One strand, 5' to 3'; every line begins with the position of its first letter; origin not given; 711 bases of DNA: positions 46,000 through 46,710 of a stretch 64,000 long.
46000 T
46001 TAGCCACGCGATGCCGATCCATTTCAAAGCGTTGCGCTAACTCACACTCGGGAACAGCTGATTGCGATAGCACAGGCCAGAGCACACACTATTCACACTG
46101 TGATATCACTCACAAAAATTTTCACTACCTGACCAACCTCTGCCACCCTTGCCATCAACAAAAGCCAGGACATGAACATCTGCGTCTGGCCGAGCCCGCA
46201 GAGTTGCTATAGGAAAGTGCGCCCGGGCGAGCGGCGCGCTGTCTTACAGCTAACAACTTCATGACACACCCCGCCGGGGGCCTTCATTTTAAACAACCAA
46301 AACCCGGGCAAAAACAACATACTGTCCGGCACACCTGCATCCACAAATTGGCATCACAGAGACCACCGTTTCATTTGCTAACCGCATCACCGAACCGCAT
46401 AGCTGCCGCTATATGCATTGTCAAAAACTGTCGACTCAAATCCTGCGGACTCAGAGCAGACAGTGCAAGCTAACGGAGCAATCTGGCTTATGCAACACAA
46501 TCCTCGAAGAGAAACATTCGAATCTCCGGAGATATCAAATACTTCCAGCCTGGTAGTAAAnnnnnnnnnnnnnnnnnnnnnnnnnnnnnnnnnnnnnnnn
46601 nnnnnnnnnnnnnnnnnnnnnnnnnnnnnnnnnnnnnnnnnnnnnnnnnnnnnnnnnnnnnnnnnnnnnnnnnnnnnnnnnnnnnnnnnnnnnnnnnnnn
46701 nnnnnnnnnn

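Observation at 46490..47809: GspE/PilB-family pseudo-ATPase: fold and tetra-Cys zinc site retained, all nucleotide-binding motifs lost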

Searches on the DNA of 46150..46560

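Call 63: search_rna_families(source=window, start=46150, end=46560, threshold=evalue, max_evalue=1)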
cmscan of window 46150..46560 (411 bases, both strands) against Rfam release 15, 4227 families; matches with E-value up to 1: 0.
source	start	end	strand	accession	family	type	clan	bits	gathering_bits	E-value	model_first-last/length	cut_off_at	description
